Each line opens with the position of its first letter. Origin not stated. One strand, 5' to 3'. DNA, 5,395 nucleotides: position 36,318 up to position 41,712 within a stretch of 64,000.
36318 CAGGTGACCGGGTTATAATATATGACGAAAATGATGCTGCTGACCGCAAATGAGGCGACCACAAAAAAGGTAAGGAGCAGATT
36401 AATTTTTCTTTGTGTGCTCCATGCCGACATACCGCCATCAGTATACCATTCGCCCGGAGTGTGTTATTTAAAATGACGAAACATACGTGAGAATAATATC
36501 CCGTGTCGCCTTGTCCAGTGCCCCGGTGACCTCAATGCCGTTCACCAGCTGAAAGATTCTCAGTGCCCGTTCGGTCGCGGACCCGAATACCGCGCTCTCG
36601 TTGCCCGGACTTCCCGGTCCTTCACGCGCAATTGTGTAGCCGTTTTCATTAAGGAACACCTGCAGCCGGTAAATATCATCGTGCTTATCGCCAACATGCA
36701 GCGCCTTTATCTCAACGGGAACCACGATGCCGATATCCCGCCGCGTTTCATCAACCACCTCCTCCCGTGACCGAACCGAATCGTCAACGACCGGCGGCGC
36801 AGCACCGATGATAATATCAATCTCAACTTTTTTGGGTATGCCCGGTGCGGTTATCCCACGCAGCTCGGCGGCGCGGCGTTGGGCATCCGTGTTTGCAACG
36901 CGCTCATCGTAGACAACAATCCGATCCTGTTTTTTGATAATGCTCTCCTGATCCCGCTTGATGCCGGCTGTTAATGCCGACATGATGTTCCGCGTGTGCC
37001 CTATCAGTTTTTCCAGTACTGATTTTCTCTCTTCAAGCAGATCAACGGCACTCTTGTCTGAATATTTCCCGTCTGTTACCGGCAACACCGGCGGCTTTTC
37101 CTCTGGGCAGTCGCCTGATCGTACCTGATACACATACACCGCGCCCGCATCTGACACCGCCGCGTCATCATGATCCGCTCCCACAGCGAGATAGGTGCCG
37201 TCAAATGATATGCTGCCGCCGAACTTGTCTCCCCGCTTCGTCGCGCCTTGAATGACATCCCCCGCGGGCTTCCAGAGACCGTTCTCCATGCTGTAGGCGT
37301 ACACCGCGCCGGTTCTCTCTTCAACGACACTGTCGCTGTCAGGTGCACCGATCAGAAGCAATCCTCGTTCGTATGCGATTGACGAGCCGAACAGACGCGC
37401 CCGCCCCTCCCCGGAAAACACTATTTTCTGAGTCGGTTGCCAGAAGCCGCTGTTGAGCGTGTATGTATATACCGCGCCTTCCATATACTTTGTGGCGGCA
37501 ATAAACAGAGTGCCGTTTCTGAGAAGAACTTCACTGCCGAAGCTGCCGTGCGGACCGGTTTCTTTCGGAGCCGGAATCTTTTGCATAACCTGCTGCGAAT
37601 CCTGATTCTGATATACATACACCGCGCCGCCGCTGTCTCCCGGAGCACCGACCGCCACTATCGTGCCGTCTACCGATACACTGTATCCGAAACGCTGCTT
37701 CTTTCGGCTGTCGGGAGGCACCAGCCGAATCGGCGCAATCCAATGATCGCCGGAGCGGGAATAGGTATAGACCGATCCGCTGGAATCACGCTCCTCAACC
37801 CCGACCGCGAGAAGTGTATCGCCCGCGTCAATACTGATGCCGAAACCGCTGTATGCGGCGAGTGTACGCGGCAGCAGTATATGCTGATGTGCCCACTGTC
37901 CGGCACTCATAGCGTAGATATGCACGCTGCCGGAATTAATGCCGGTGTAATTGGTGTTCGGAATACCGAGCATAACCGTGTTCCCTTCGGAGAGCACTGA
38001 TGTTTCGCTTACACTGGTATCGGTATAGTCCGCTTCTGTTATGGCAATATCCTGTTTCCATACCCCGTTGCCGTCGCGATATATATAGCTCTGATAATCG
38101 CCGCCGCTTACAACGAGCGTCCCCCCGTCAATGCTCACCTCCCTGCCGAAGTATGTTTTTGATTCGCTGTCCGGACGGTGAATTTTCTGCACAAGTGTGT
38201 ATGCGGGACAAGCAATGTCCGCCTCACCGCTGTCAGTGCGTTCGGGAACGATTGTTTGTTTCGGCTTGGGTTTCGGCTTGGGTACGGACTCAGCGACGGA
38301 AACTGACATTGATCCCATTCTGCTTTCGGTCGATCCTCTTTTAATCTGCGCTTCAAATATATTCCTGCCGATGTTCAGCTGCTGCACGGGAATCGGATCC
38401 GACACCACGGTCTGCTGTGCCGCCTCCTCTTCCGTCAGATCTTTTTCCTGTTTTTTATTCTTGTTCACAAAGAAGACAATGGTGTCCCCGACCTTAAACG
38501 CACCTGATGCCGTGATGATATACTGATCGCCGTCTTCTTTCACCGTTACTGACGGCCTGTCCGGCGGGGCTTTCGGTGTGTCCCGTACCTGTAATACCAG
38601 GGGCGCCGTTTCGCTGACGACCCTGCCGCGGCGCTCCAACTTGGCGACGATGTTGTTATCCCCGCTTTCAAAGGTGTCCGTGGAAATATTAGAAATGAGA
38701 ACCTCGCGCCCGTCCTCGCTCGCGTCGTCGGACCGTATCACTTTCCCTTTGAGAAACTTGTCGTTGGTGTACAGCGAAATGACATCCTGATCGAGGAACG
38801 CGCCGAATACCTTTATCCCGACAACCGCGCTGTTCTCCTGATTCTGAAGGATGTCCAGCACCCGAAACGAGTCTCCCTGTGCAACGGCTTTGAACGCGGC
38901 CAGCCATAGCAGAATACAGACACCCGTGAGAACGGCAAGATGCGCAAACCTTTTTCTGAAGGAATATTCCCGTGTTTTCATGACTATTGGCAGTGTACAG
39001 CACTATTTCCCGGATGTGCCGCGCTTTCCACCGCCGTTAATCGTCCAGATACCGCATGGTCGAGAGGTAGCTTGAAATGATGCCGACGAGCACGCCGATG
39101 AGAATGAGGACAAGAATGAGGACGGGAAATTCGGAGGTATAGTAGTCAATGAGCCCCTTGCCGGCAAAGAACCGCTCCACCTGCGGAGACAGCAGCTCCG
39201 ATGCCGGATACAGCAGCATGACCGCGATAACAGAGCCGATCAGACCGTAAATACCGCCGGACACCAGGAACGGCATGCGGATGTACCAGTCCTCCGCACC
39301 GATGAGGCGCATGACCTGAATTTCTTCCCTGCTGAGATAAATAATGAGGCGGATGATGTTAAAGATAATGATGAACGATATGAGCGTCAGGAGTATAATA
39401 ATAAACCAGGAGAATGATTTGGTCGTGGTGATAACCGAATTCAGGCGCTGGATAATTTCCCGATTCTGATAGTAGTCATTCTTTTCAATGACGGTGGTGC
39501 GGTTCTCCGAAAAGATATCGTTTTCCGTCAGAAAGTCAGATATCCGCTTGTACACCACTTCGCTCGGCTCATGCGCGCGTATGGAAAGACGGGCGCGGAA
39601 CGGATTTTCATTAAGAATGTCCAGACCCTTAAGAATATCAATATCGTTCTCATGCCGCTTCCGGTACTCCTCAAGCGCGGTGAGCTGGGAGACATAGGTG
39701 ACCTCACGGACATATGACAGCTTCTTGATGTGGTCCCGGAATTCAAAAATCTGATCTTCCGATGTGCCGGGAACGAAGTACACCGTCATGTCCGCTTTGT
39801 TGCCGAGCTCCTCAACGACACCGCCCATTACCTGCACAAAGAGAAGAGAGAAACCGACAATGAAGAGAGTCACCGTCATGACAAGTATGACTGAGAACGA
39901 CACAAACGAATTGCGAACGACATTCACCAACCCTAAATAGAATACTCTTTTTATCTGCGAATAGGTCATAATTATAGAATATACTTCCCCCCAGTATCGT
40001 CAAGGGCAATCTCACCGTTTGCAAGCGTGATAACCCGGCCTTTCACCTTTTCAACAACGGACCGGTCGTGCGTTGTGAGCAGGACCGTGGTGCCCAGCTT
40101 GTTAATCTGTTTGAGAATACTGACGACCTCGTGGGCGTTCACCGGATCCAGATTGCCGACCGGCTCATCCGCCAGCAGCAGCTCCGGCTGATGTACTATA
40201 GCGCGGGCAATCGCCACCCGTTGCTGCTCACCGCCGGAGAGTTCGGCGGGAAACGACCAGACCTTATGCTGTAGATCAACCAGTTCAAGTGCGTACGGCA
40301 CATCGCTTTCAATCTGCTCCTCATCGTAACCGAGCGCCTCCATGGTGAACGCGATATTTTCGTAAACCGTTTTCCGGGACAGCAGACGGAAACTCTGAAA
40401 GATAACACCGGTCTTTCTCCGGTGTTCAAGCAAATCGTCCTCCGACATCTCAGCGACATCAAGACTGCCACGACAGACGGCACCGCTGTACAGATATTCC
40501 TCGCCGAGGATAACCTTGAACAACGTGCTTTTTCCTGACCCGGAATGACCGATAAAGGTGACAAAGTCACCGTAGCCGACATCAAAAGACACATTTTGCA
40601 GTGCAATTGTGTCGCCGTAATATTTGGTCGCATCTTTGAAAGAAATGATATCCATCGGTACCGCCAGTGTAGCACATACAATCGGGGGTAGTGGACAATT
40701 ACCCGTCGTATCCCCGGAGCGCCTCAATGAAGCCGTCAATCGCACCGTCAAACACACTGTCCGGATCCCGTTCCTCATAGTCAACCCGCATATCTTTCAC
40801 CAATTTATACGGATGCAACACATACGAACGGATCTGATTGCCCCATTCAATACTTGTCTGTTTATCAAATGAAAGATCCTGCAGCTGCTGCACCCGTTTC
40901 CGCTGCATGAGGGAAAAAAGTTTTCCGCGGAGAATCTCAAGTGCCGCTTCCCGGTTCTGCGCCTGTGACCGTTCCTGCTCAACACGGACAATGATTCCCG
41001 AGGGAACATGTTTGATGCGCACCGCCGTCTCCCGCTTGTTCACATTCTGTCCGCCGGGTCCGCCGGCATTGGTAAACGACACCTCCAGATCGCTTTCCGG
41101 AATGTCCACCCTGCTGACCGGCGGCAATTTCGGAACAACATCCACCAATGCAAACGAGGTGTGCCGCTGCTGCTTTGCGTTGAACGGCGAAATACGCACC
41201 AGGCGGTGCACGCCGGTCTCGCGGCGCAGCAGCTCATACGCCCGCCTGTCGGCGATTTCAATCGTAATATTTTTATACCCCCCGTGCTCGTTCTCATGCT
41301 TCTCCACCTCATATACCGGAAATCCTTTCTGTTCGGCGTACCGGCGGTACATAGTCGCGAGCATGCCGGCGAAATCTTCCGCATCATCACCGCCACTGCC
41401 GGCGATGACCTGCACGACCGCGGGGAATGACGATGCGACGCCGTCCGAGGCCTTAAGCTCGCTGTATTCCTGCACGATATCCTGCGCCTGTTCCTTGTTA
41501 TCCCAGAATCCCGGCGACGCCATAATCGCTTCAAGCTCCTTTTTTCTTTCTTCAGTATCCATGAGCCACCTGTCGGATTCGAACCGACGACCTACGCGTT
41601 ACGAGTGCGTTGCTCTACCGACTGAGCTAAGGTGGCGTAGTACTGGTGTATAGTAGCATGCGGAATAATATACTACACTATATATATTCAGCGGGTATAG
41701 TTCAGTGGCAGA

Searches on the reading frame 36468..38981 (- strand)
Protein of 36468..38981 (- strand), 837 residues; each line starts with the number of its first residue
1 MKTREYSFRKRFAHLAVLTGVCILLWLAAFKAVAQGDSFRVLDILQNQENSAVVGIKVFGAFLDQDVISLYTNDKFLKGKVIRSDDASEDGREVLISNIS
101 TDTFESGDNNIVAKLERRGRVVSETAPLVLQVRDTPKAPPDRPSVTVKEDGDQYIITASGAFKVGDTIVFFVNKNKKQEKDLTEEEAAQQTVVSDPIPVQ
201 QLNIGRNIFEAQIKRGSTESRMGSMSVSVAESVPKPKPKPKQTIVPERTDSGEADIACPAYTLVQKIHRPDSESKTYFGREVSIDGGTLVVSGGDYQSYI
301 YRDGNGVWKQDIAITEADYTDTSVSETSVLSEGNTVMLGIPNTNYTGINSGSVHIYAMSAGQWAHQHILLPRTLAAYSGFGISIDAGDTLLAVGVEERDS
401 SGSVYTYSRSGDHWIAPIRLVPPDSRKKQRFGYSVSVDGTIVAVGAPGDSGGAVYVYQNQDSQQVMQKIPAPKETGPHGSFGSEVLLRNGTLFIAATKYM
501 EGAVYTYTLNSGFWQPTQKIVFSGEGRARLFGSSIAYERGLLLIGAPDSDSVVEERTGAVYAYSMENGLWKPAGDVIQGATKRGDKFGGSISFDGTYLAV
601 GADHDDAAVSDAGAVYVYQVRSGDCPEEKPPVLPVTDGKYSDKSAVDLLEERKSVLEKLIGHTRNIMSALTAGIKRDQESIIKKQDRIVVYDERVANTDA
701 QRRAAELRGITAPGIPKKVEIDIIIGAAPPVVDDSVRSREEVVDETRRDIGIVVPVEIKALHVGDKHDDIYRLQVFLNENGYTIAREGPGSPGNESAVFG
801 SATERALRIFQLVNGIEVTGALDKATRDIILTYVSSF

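Call 7: search_protein_families(library=ncbifam, proteins=[window:36468-38981:-], max_evalue=0.001)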
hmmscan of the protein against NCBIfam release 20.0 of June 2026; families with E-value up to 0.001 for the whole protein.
window:36468-38981:- (837 aa): 2 families
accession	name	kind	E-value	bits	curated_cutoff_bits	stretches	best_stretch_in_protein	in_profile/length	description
TIGR02869.1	spore_SleB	equivalog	0.00026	20.9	236.5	1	759-828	5-66/201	spore cortex-lytic enzyme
TIGR03548.1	mutarot_permut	subfamily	0.00099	18.3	243.2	0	373-545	58-230/323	cyclically-permuted mutarotase family protein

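Call 86: search_protein_families(library=pfam, proteins=[window:36468-38981:-], max_evalue=0.01)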
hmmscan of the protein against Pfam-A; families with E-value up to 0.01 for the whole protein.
window:36468-38981:- (837 aa): 2 families
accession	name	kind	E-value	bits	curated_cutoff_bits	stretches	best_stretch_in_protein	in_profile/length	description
PF14312.12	FG-GAP_2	-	9.1e-37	125.5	23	4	419-457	6-49/49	FG-GAP repeat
PF01471.23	PG_binding_1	-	1.1e-10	42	23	1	767-829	2-56/57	Putative peptidoglycan binding domain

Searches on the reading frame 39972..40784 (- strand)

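Call 7: search_protein_families(library=ncbifam, proteins=[window:39972-40784:-], max_evalue=0.001)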
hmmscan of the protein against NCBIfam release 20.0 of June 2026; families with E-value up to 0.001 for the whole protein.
window:39972-40784:- (270 aa): 188 families (the best 25 are shown)
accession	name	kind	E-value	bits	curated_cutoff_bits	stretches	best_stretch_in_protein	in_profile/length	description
TIGR02673.1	FtsE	equivalog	2.5e-71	239.7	264.85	1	46-257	1-213/214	cell division ATP-binding protein FtsE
TIGR02315.1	ABC_phnC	equivalog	3.5e-50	170.7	266.1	1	46-264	1-229/243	phosphonate ABC transporter ATP-binding protein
NF038007.1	ABC_ATP_DarD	equivalog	1.1e-49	168.9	375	1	51-258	6-217/218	darobactin export ABC transporter ATP-binding protein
TIGR02314.1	ABC_MetN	equivalog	1.5e-48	165.5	499.7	1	60-264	19-224/343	methionine ABC transporter ATP-binding protein MetN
TIGR03608.1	L_ocin_972_ABC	subfamily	1.6e-47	161.7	254.85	1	50-253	2-205/206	putative bacteriocin export ABC transporter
TIGR03265.1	PhnT2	equivalog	5.3e-47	160.7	457.7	1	46-260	4-214/353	putative 2-aminoethylphosphonate ABC transporter ATP-binding protein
NF007027.0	PRK09493.1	equivalog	1.5e-46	158.7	379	1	46-264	1-219/240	glutamine ABC transporter ATP-binding protein GlnQ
TIGR02211.1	LolD_lipo_ex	equivalog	9.1e-45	152.9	307.75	1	58-259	17-219/221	lipoprotein-releasing ABC transporter ATP-binding protein LolD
TIGR04521.1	ECF_ATPase_2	equivalog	1.6e-44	152.1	330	1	58-264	17-228/279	energy-coupling factor transporter ATPase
TIGR00968.1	3a0106s01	subfamily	2.7e-43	148.2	342.75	1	48-260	2-210/237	sulfate ABC transporter ATP-binding protein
NF006987.0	PRK09452.1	equivalog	6.8e-43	146.8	482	1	44-264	15-231/378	spermidine/putrescine ABC transporter ATP-binding protein PotA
NF043075.1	MMSYN1_0197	equivalog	1.8e-42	145.5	550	1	46-260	2-212/341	spermidine/putrescine ABC transporter ATP-binding protein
TIGR02982.1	heterocyst_DevA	subfamily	1.9e-42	145.4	295.8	1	52-259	7-219/220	ABC exporter ATP-binding subunit, DevA family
TIGR01186.1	proV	subfamily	3.3e-42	144.9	326.6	1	56-260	3-209/363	betaine/proline/choline family ABC transporter ATP-binding protein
TIGR04520.1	ECF_ATPase_1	equivalog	1.5e-41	142.6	315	1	51-264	5-219/269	energy-coupling factor transporter ATPase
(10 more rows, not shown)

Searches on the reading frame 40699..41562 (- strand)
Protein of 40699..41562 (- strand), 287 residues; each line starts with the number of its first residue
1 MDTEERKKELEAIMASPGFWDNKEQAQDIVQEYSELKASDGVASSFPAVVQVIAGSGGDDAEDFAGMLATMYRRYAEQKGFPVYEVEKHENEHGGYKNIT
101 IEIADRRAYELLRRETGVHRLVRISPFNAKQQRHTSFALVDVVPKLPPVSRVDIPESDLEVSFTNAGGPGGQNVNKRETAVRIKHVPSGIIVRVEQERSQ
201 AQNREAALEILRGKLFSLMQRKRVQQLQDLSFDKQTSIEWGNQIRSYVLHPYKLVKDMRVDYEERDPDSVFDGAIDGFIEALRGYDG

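Call 7: search_protein_families(library=ncbifam, proteins=[window:40699-41562:-], max_evalue=0.001)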
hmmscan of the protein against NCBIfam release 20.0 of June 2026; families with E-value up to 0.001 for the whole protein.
window:40699-41562:- (287 aa): 5 families
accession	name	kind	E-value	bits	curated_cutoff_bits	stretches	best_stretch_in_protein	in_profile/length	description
TIGR00020.2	prfB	exception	1.4e-98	330.2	370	1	47-281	117-350/353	peptide chain release factor 2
NF001859.2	PRK00591.1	equivalog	1.2e-58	198.9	400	1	48-283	106-339/347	peptide chain release factor 1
TIGR00019.1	prfA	equivalog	1.4e-57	195.2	423.25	1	49-283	115-347/361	peptide chain release factor 1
TIGR03072.1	release_prfH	equivalog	3.5e-25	88.7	166.65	1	50-247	3-195/200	peptide chain release factor H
NF006718.0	PRK09256.1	equivalog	7.7e-13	48.3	100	1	150-184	8-42/140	alternative ribosome rescue aminoacyl-tRNA hydrolase ArfB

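Call 12: find_related_loci(query=window:40699-41562:-, collection=genome_contigs, flank=10000)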
Query window:40699-41562:- (287 aa) in genome_contigs; peptide patterns used: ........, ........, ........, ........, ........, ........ (x = any residue, [..] = any of these).
600 stretches matched a pattern (row limit reached: there are more); 584 encode a relative of the query (tblastn E <= 1e-3); the best 80 are kept; 80 distinct loci.
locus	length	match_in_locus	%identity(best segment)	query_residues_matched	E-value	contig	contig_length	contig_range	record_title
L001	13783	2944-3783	69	4-283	3e-135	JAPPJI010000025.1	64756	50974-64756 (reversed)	MAG: Candidatus Kaiserbacteria bacterium isolate RHO2_bin_44 NODE_753_length_64756_cov_16.853202, whole genome shotgun s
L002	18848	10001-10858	56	4-284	4e-105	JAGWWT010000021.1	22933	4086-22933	MAG: Patescibacteria group bacterium isolate REEB45 contig-150_2746, whole genome shotgun sequence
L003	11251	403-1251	55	2-281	6e-104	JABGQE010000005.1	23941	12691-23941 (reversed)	MAG: bacterium isolate co234_bin49 NODE_4024_length_23941_cov_287.692623, whole genome shotgun sequence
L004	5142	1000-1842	57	4-281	3e-104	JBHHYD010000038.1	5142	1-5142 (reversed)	MAG: Candidatus Paceibacteria bacterium isolate Maj_2_bin.9 NODE_9841_length_5142_cov_6.407509, whole genome shotgun seq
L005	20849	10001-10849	53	2-281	6e-101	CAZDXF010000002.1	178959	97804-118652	MAG TPA_asm: uncultured Candidatus Saccharibacteria bacterium isolate SRP329715_co1_365 genome assembly, contig: NODE_61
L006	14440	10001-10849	53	2-281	2e-100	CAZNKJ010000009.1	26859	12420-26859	MAG TPA_asm: uncultured Candidatus Saccharibacteria bacterium isolate SRP128015_co3_155 genome assembly, contig: NODE_15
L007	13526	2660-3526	53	4-284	2e-100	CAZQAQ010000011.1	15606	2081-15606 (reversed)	MAG TPA_asm: uncultured Candidatus Saccharibacteria bacterium isolate SRP278252_co1_120 genome assembly, contig: NODE_65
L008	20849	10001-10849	54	2-281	3e-100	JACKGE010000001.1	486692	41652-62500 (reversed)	MAG: Candidatus Nomurabacteria bacterium isolate HK-STAS-PATE-26 HK-STAS-PATE-26_1, whole genome shotgun sequence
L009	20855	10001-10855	56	2-283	2e-100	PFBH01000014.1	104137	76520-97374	MAG: Candidatus Kaiserbacteria bacterium CG10_big_fil_rev_8_21_14_0_10_45_20 CG10_8_21_14_0.10_scaffold_137_c, whole gen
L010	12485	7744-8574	55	10-281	4e-100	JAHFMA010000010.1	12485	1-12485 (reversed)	MAG: Candidatus Parcubacteria bacterium isolate nzgw446 NODE_5002_length_12486_cov_2.241326, whole genome shotgun sequen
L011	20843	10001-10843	53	4-281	4e-99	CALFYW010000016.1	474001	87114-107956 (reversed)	MAG TPA_asm: uncultured bacterium isolate SRR7515931_bin.90_CONCOCT_v1.1_MAG genome assembly, contig: ERZ869938.8, whole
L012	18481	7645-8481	54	9-283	4e-99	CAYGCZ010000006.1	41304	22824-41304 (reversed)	MAG TPA_asm: uncultured Candidatus Saccharibacteria bacterium isolate ERP113451_co3_421 genome assembly, contig: NODE_57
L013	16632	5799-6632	55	9-281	9e-99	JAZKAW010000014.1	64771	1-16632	MAG: Patescibacteria group bacterium isolate ADI_H3L2_1_122_18_3-bin049_1 ADIH3L21_B049_1_000000000014, whole genome sho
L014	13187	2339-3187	53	2-281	1e-98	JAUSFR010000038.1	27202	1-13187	MAG: bacterium isolate E14_maxbin.342_sub E14_k141_92456, whole genome shotgun sequence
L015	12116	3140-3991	54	3-281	3e-98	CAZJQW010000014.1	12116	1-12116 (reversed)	MAG TPA_asm: uncultured Candidatus Saccharibacteria bacterium isolate SRP263991_co7_1 genome assembly, contig: NODE_1025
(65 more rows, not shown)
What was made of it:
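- Host identity and assembly quality: prfB, FtsE and FtsX relatives are all Patescibacteria (call 12).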

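Call 18: find_encoding_contigs(protein=window:40699-41562:-, flank=10000, max_places=10)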
Protein window:40699-41562:- (287 aa): 1 contig read that carries it; 1 place shown.
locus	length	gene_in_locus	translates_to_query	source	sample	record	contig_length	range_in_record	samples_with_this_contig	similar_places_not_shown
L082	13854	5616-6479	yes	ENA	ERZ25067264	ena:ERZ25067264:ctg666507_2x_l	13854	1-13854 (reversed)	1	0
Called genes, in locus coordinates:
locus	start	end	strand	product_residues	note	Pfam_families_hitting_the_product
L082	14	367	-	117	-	-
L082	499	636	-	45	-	-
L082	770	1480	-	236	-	-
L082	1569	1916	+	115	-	-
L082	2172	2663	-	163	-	-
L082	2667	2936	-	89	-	-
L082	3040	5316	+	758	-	PF00092:VWA, PF13519:VWA_2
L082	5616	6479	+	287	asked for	PF03462:PCRF, PF00472:RF-1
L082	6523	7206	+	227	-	PF00005:ABC_tran, PF02463:SMC_N (faint), PF13304:AAA_21 (faint)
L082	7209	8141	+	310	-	PF18075:FtsX_ECD, PF02687:FtsX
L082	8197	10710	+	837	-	PF14312:FG-GAP_2, PF01471:PG_binding_1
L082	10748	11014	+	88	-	-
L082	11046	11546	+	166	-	-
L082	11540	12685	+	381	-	PF01098:FTSW_RODA_SPOVE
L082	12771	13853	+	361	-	?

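Call 21: find_related_loci(query=window:40699-41562:-, collection=metagenome_contigs, flank=10000)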
Query window:40699-41562:- (287 aa) in metagenome_contigs; peptide patterns used: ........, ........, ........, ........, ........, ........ (x = any residue, [..] = any of these).
600 stretches matched a pattern (row limit reached: there are more); 575 encode a relative of the query (tblastn E <= 1e-3); the best 80 are kept; 80 distinct loci.
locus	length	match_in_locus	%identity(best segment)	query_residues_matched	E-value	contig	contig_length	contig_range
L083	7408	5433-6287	54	5-286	5e-103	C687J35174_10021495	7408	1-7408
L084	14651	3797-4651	54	5-286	5e-103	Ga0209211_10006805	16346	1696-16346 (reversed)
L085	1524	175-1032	54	4-283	2e-107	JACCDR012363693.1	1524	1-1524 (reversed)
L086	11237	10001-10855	55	4-283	2e-100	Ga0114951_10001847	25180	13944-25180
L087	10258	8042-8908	56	1-281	4e-100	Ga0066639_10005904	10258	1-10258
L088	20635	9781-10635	53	3-281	6e-100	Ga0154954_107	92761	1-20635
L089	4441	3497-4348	52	4-284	4e-100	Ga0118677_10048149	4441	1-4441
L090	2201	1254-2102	54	2-281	8e-104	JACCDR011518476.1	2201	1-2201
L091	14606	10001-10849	52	4-281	3e-99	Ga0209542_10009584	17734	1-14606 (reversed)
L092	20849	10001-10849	51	2-281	6e-99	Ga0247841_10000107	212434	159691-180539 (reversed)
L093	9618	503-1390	54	2-287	7e-99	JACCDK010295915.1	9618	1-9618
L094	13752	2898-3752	52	4-283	5e-99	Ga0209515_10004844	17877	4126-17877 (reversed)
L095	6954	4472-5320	53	2-281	4e-99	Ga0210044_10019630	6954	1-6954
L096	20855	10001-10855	52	2-283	5e-99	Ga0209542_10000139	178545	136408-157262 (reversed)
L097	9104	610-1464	53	4-284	2e-98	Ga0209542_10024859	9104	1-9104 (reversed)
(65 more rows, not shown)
